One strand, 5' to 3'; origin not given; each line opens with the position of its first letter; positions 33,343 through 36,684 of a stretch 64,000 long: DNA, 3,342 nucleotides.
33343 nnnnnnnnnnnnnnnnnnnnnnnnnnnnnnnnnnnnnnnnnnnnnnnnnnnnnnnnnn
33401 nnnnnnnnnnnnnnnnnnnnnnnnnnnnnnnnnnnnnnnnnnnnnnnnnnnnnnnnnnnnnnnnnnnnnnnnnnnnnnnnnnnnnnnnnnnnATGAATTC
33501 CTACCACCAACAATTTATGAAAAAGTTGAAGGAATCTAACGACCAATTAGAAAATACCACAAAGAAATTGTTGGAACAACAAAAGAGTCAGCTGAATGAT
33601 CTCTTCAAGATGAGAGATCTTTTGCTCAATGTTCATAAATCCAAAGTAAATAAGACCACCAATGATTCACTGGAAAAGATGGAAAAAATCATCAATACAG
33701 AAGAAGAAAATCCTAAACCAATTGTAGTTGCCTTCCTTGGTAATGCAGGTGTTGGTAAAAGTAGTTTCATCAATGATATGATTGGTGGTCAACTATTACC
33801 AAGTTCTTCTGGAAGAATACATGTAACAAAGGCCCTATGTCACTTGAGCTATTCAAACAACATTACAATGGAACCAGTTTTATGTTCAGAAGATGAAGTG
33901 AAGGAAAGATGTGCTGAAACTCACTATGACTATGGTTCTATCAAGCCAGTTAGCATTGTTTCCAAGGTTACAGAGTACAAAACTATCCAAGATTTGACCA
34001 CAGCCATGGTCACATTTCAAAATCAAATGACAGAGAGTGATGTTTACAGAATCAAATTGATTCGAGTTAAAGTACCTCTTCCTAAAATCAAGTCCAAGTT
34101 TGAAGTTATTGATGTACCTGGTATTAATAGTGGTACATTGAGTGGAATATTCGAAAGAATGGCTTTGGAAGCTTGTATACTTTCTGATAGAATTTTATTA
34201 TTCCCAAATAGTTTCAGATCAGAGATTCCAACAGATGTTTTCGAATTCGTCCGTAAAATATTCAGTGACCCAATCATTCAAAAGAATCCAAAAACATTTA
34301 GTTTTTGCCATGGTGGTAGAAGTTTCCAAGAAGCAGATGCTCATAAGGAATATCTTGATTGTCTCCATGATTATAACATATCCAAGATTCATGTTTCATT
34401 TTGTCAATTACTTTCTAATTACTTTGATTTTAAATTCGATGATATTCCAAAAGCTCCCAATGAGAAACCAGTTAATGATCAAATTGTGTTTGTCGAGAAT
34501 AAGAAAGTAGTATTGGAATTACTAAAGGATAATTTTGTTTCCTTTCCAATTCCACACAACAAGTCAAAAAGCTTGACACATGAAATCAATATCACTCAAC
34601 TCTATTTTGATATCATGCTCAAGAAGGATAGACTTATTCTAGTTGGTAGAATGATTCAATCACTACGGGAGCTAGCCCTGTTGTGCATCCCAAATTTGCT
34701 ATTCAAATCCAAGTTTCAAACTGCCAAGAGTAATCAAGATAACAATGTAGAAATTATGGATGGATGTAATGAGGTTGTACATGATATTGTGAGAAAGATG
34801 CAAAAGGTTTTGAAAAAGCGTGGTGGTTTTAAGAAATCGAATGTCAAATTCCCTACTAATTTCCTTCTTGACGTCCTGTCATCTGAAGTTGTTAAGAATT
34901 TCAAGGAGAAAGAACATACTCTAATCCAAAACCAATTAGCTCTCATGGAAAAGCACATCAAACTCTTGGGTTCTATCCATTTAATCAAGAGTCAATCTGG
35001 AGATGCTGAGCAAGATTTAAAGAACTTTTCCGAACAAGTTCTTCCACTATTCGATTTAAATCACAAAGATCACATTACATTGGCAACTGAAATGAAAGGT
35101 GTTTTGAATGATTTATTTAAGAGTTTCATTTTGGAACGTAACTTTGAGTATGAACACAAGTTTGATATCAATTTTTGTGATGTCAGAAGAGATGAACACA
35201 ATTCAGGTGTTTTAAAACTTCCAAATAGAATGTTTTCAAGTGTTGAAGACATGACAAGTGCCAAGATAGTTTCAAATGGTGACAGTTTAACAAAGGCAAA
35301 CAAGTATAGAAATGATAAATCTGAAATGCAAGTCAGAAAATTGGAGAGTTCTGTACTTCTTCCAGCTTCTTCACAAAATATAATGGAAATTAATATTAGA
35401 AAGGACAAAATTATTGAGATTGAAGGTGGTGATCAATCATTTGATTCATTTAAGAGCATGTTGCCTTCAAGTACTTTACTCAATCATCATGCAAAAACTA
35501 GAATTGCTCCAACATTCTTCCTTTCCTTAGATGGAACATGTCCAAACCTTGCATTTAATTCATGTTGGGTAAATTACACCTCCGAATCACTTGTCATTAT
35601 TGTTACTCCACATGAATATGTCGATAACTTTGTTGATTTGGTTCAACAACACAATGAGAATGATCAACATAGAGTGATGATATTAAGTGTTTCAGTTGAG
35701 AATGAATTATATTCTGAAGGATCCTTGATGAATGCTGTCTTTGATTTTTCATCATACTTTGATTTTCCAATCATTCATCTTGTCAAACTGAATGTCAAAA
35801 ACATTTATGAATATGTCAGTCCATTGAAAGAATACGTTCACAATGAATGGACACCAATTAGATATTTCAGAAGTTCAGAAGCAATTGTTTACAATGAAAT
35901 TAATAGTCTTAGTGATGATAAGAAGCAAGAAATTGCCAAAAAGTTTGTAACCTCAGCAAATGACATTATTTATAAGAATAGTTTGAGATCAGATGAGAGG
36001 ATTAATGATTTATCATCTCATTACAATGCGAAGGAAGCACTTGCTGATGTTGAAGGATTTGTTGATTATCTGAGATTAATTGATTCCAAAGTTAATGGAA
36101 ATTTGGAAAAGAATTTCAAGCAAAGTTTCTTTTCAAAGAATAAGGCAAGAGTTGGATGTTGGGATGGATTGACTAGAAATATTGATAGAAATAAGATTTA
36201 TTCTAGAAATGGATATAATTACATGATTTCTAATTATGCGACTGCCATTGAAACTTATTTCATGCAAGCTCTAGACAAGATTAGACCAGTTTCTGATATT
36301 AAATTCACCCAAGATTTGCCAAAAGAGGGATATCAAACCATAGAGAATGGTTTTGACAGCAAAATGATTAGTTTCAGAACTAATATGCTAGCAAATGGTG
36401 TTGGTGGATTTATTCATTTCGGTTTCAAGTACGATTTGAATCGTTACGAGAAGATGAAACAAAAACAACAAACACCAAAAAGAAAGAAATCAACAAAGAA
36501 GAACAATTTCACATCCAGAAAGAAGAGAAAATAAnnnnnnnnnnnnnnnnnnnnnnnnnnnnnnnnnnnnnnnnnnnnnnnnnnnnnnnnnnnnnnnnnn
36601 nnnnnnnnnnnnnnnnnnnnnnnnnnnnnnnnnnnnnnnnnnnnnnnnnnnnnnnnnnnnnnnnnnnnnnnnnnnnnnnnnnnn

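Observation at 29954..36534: Adjacent uncharacterised P-loop NTPase and IRG-like large GTPase genes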

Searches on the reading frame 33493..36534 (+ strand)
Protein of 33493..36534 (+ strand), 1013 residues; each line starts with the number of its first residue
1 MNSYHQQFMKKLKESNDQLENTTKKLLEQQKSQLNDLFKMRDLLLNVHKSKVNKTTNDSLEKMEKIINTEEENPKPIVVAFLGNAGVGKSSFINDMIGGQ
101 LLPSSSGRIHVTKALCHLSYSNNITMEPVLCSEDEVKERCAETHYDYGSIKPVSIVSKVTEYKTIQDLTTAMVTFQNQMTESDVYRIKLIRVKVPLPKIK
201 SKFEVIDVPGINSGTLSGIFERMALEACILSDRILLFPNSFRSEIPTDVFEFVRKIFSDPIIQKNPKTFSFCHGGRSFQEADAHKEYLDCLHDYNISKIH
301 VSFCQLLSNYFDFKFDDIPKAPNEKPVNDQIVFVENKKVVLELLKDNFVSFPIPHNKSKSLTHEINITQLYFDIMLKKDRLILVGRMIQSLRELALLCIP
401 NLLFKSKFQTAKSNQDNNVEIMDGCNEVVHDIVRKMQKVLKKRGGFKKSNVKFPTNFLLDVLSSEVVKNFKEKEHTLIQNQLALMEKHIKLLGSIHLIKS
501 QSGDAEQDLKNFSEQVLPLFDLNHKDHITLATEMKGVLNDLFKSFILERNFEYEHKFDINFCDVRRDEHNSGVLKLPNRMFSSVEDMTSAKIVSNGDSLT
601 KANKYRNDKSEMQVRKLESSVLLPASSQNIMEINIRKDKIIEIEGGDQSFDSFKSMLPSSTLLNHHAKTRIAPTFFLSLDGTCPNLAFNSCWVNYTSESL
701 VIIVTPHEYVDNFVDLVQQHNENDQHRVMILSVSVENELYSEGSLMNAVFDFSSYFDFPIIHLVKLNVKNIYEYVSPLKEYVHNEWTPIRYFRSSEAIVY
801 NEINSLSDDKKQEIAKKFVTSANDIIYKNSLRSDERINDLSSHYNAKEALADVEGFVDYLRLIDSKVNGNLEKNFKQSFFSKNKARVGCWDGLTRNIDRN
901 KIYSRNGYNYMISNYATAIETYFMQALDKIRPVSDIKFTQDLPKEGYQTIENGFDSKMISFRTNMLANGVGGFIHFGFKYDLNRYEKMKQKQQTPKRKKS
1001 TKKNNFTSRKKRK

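Call 5: search_protein_families(library=pfam, proteins=[window:33493-36534:+], max_evalue=1)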
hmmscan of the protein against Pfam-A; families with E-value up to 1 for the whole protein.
window:33493-36534:+ (1013 aa): 4 families
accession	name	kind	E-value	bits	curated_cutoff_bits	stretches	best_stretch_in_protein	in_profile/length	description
PF00350.29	Dynamin_N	-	5.1e-11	43.3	27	1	79-228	1-126/168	Dynamin family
PF01926.29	MMR_HSR1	-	0.00084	19.9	21.9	1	79-99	2-22/113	50S ribosome-binding GTPase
PF03193.22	RsgA_GTPase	-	0.0026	18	30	1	51-99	88-129/174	RsgA GTPase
PF03953.22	Tubulin_C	-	0.38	11.4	26.6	0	143-190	3-51/126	Tubulin C-terminal domain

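Call 8: search_solved_structures(query=window:33493-36534:+, max_evalue=1, show_alignments=2)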
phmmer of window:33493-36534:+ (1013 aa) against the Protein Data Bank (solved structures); distinct sequences matched with E-value up to 1: 3.
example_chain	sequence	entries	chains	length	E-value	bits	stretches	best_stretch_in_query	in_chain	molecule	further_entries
9em9_A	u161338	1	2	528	0.39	12.1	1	78-139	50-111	Slr0869 protein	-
1h65_A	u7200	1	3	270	0.75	11.2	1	62-104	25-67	CHLOROPLAST OUTER ENVELOPE PROTEIN OEP34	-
3bb1_A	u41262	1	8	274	0.79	11.1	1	62-104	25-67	Translocase of chloroplast 34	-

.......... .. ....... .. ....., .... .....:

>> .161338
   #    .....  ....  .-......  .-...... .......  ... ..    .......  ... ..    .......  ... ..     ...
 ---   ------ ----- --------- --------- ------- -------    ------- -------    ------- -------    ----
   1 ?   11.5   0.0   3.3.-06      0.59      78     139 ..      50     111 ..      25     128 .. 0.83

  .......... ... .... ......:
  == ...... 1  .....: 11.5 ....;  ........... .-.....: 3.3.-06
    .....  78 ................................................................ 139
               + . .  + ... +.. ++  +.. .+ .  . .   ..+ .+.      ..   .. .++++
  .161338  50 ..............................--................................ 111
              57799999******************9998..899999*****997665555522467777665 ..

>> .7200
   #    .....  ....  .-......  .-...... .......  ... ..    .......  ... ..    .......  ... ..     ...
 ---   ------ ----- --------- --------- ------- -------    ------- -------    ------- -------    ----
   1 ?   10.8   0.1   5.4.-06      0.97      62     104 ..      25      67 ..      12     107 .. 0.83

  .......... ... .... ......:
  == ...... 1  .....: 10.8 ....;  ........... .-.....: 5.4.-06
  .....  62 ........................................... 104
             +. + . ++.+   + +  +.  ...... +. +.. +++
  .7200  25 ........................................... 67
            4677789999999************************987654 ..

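Call 9: find_homologous_proteins(query=window:33493-36534:+, max_evalue=0.001)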
Query window:33493-36534:+ (1013 aa): 1 proteins with E <= 0.001 among 8000 candidates.
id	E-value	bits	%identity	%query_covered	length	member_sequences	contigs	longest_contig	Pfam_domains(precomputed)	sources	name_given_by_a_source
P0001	0.0e+0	2272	100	100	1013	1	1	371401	PF00350.30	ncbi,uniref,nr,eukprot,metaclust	ncbi:hypothetical protein NAEGRDRAFT_58724 [Naegleria gruberi]|uniref:Dynamin N-terminal domain-cont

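Call 11: find_encoding_contigs(protein=P0001, flank=10000, max_places=5)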
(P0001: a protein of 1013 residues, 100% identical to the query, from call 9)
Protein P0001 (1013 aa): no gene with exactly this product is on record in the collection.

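Call 20: search_protein_families(library=ncbifam, proteins=[window:33493-36534:+], max_evalue=1)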
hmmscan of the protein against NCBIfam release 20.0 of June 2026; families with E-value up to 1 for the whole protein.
window:33493-36534:+ (1013 aa): 10 families
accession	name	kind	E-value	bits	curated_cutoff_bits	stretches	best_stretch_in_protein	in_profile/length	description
TIGR03594.1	GTPase_EngA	equivalog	0.00052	19.1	306.7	1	48-99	145-198/432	ribosome biogenesis GTPase Der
TIGR03596.1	GTPase_YlqF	equivalog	0.00071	19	208.2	1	33-125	68-166/276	ribosome biogenesis GTPase YlqF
NF007071.0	PRK09518.1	equivalog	0.0048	15.4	953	1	13-98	208-293/706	bifunctional cytidylate kinase/GTPase Der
TIGR00064.1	ftsY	equivalog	0.033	13.4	260.7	1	21-94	22-97/279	signal recognition particle-docking protein FtsY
TIGR03598.1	GTPase_YsxC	equivalog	0.036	13.8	124.45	1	77-107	19-49/186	ribosome biogenesis GTP-binding protein YihA/YsxC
TIGR00157.1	TIGR00157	equivalog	0.038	13.5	100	1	52-98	105-144/247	ribosome small subunit-dependent GTPase A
NF008931.0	PRK12288.1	equivalog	0.067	12.2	360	1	27-99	164-228/347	small ribosomal subunit biogenesis GTPase RsgA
NF040607.1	mycolic_Pks13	equivalog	0.085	10.2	2100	1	795-864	1347-1417/1680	polyketide synthase Pks13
NF002828.0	PRK03003.1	equivalog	0.12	10.9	631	1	57-98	21-62/477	ribosome biogenesis GTPase Der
TIGR04291.1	arsen_driv_ArsA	equivalog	0.13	10.9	650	1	9-93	251-337/565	arsenical pump-driving ATPase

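Call 21: search_protein_families(library=padloc, proteins=[window:33493-36534:+], max_evalue=1)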
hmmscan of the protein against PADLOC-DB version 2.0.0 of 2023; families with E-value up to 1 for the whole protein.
window:33493-36534:+ (1013 aa): 1 family
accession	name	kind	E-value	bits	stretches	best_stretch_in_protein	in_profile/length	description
PDLC03841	LeoBC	-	1.6e-05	22.2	1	12-237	18-157/601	-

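Call 42: find_homologous_proteins(query=window:33835-36468:+, max_evalue=1)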
Query seq(878 aa) (878 aa): 3 proteins with E <= 1 among 6746 candidates.
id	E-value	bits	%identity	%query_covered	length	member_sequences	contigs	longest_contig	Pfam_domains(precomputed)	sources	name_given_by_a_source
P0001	0.0e+0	1977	100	100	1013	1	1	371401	PF00350.30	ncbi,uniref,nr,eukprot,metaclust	ncbi:hypothetical protein NAEGRDRAFT_58724 [Naegleria gruberi]|uniref:Dynamin N-terminal domain-cont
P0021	3.2e-249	848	48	99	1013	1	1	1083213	PF00350.30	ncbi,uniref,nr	ncbi:hypothetical protein C9374_003664 [Naegleria lovaniensis]|uniref:Dynamin N-terminal domain-cont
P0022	3.6e-161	557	50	67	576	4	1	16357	-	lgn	-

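Call 43: find_encoding_contigs(protein=P0021, flank=10000, max_places=3)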
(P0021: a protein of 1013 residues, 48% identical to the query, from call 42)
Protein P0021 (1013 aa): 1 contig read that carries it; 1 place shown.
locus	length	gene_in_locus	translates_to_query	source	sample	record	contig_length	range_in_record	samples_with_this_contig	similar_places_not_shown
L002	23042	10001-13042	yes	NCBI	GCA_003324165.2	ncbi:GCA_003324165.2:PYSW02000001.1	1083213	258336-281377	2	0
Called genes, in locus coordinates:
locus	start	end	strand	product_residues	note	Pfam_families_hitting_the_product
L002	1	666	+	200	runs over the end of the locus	PF01209:Ubie_methyltran, PF13489:Methyltransf_23, PF13847:Methyltransf_31, PF08241:Methyltransf_11, PF08242:Methyltransf_12, PF13649:Methyltransf_25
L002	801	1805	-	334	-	PF00134:Cyclin_N (weak), PF21797:CycT2-like_C (faint)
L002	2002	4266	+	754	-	-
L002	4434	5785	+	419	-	PF00089:Trypsin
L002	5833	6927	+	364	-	PF12146:Hydrolase_4 (weak), PF00561:Abhydrolase_1 (weak), PF12697:Abhydrolase_6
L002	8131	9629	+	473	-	-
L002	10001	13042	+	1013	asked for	PF00350:Dynamin_N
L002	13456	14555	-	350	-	-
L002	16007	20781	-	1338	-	PF13843:DDE_Tnp_1_7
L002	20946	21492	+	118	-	-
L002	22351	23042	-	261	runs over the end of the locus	PF22566:UBA_8, PF14555:UBA_4, PF03556:Cullin_binding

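Call 44: find_encoding_contigs(protein=P0022, flank=10000, max_places=3)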
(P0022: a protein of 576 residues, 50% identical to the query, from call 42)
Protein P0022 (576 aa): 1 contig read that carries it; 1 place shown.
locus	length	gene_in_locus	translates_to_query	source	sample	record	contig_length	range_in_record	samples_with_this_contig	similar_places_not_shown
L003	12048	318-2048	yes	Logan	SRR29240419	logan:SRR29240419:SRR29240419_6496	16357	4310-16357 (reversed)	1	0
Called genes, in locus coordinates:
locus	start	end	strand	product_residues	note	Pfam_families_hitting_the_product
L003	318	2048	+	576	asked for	-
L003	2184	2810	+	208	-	-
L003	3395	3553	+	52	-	PF01894:YjbQ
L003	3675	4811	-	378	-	PF00561:Abhydrolase_1 (faint), PF12146:Hydrolase_4 (weak), PF12697:Abhydrolase_6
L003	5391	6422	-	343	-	PF00089:Trypsin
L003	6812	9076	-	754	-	-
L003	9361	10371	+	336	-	PF00134:Cyclin_N, PF21797:CycT2-like_C (faint)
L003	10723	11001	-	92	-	PF01209:Ubie_methyltran, PF08241:Methyltransf_11, PF08242:Methyltransf_12, PF13489:Methyltransf_23 (weak), PF13649:Methyltransf_25, PF13847:Methyltransf_31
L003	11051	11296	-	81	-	-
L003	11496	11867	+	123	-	-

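Call 58: find_related_loci(query=A3, collection=metagenome_contigs, flank=6000)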
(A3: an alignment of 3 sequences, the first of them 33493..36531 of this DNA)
Query A3 (1013 aa) in metagenome_contigs; peptide patterns used: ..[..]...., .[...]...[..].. (x = any residue, [..] = any of these).
600 stretches matched a pattern, but none encodes a relative of the query by tblastn (E <= 1e-3).

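Call 61: find_related_loci(query=A3, collection=viral_contigs, flank=5000)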
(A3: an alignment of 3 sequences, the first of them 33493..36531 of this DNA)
Query A3 (1013 aa) in viral_contigs; peptide patterns used: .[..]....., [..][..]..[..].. (x = any residue, [..] = any of these).
509 stretches matched a pattern, but none encodes a relative of the query by tblastn (E <= 1e-3).

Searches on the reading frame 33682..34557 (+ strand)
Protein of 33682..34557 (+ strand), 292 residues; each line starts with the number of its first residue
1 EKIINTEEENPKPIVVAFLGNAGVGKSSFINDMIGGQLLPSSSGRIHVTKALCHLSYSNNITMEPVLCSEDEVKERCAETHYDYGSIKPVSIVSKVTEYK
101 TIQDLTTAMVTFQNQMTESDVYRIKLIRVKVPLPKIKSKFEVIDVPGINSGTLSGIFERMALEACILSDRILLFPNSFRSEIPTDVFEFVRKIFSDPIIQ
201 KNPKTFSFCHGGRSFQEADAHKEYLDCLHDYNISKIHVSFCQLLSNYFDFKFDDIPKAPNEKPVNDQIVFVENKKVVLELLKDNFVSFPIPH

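Call 26: search_solved_structures(query=window:33682-34557:+, max_evalue=10, show_alignments=3)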
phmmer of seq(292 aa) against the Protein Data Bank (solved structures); distinct sequences matched with E-value up to 10: 22.
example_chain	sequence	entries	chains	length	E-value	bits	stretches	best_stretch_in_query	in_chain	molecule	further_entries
9em9_A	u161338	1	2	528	0.092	15.5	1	15-76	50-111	Slr0869 protein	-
6jfk_A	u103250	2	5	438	0.097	15.4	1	14-80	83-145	Mitofusin-2,cDNA FLJ57997, highly similar to Transmembrane GTPase MFN2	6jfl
5goe_A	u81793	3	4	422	0.1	15.3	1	13-58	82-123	Mitofusin-1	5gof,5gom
5gnt_A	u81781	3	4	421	0.11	15.3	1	13-58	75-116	Mitofusin-1 | Mitofusin-1,Mitofusin-1 fusion protein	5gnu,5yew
5go4_A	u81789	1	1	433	0.11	15.2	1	13-58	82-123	Mitofusin-1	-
5yew_A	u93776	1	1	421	0.12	15.1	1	13-56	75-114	Mitofusin-1,Mitofusin-1 fusion protein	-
6jfm_A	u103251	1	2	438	0.13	15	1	14-80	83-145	Mitofusin-2,Mitofusin-2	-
7zw6_A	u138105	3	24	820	0.15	14.8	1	15-76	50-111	Slr0869 protein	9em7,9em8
8qua_A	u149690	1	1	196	0.36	13.6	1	8-50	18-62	Probable GTP-binding protein EngB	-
1h65_A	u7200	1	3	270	0.58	12.9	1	5-41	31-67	CHLOROPLAST OUTER ENVELOPE PROTEIN OEP34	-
3bb1_A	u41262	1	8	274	0.59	12.9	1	5-41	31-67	Translocase of chloroplast 34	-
2j3e_A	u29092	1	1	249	0.61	12.8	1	11-42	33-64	T7I23.11 PROTEIN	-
2wjg_A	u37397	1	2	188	0.63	12.8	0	138-165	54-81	FERROUS IRON TRANSPORT PROTEIN B HOMOLOG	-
2wjj_A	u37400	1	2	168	0.64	12.8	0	138-165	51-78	FERROUS IRON TRANSPORT PROTEIN B HOMOLOG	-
3bb3_A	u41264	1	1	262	0.65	12.7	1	11-42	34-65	T7I23.11 protein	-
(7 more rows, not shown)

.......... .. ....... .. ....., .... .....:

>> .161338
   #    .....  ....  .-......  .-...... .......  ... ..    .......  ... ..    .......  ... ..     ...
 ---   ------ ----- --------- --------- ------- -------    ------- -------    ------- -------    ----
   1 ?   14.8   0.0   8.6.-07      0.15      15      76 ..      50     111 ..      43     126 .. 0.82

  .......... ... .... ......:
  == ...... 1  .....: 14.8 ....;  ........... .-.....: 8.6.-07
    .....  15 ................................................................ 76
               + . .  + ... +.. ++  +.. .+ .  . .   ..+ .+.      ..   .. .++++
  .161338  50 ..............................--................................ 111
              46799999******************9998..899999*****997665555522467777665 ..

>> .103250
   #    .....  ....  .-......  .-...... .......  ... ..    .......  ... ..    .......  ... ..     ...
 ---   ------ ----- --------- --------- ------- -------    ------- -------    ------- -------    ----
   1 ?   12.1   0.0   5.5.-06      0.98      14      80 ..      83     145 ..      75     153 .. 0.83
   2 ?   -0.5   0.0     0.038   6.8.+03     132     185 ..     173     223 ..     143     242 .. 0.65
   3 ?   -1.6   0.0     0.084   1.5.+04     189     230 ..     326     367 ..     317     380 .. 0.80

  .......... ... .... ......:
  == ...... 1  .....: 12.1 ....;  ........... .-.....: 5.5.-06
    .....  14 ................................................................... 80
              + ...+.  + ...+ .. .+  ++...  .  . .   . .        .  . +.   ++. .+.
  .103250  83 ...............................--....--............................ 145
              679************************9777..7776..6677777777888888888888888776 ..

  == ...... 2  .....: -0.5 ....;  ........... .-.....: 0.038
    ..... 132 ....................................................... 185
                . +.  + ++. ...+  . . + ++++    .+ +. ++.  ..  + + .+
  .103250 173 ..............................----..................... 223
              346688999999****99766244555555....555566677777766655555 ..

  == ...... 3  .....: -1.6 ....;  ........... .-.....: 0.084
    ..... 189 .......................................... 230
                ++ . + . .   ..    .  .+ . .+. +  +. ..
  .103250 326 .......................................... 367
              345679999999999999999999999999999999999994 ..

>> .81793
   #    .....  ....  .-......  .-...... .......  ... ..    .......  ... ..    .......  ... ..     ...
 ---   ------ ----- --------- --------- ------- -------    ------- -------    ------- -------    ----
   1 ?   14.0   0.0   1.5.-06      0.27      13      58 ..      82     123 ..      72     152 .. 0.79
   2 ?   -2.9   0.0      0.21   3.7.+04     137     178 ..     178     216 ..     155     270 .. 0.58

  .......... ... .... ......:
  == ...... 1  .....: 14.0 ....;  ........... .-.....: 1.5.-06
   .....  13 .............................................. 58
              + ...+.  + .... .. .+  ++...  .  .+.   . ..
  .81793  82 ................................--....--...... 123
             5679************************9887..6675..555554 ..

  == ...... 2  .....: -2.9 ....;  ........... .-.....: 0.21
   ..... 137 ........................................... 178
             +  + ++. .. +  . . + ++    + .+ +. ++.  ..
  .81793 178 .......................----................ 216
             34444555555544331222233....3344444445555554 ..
